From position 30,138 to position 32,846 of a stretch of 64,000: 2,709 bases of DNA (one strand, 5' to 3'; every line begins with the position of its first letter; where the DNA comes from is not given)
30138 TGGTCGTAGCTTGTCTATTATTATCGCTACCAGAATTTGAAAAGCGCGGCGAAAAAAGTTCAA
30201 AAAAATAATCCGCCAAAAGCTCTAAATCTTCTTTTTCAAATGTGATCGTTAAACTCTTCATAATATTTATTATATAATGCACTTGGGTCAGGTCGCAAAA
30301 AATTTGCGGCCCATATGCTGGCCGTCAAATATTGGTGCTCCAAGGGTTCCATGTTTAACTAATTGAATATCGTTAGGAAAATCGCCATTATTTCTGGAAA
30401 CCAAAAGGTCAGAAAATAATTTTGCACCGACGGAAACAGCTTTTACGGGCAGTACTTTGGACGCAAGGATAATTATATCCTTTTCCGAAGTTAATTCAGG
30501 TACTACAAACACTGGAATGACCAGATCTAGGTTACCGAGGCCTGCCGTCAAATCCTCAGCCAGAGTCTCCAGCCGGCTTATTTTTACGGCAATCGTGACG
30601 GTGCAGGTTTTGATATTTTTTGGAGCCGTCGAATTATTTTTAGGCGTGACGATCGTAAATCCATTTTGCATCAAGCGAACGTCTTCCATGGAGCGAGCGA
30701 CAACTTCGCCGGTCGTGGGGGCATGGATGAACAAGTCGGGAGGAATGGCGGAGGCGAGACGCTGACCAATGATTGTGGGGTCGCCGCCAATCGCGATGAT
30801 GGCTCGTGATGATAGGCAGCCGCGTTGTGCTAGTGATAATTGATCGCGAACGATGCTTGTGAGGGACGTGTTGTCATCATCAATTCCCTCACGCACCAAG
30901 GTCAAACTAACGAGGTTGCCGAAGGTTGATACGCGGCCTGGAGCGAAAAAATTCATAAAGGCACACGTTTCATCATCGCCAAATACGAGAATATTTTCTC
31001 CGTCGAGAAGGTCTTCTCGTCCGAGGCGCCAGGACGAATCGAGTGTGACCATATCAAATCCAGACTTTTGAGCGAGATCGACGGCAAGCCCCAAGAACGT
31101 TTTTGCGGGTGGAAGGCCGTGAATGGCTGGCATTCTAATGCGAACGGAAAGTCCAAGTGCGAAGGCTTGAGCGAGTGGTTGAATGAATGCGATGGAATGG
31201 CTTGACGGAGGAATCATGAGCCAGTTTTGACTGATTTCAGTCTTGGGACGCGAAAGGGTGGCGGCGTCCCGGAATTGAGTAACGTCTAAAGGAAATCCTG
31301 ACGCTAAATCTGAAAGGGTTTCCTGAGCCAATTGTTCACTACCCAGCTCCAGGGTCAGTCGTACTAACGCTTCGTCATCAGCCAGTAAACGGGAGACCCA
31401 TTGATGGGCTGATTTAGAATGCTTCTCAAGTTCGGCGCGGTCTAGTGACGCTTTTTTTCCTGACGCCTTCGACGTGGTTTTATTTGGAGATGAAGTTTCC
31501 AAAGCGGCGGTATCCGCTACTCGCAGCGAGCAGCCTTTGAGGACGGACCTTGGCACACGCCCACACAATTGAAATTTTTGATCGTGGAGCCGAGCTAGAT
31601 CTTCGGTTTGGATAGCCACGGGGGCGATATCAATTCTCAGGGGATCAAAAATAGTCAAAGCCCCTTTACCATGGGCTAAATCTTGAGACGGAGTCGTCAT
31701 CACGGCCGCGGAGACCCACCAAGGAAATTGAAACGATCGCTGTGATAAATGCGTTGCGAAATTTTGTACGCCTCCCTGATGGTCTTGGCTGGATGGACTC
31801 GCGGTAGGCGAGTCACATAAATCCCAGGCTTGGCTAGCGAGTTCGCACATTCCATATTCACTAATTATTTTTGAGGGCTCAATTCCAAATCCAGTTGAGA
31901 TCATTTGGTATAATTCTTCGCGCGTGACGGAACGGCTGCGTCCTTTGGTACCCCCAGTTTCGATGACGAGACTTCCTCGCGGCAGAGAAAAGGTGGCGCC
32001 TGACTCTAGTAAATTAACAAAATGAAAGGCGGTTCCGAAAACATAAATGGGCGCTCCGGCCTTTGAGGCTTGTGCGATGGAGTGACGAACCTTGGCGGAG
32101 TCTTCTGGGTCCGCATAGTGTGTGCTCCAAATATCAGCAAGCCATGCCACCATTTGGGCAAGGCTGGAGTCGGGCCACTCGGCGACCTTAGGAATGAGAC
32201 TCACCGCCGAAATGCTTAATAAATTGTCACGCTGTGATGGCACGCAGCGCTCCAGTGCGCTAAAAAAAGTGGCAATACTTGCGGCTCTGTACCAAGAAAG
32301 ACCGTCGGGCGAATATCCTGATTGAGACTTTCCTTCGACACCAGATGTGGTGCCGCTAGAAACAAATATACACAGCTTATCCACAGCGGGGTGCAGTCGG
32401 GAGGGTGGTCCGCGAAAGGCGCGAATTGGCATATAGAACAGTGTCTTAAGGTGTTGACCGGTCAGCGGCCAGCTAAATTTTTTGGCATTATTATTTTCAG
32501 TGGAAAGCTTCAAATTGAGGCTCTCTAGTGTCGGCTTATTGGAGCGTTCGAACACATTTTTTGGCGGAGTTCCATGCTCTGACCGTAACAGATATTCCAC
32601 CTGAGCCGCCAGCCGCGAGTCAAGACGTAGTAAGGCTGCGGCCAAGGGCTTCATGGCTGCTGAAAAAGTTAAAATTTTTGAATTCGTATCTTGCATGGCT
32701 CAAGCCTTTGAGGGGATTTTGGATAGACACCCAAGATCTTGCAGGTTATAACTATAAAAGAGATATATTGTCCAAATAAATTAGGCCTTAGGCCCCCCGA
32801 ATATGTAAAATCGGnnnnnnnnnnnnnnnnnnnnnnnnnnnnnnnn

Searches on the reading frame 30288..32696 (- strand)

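Call 62: search_protein_families(library=pfam, proteins=[L030:3863-4591:+, L030:3-167:-], max_evalue=1)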
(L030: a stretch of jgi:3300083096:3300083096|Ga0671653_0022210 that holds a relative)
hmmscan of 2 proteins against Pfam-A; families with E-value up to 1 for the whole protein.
L030:3863-4591:+ (242 aa): 3 families
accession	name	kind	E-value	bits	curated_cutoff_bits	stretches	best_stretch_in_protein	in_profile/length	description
PF13635.12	DUF4143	-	0.0034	17.6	28.1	1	89-180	47-147/160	Domain of unknown function (DUF4143)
PF13877.11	RPAP3_C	-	0.054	14.5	23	1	24-97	8-75/92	Potential Monad-binding region of RPAP3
PF13233.12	Complex1_LYR_2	-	0.082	14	22.3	1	136-170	17-51/80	Complex1_LYR-like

L030:3-167:- (55 aa): 1 family
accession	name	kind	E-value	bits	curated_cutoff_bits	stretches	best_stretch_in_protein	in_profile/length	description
PF13191.12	AAA_16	-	0.00057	20.9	32.6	1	18-55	1-37/167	AAA ATPase domain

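Call 63: search_protein_families(library=ncbifam, proteins=[L030:3863-4591:+], max_evalue=10)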
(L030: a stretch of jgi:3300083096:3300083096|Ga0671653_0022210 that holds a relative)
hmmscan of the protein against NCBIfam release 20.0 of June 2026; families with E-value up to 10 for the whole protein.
L030:3863-4591:+ (242 aa): 0 families
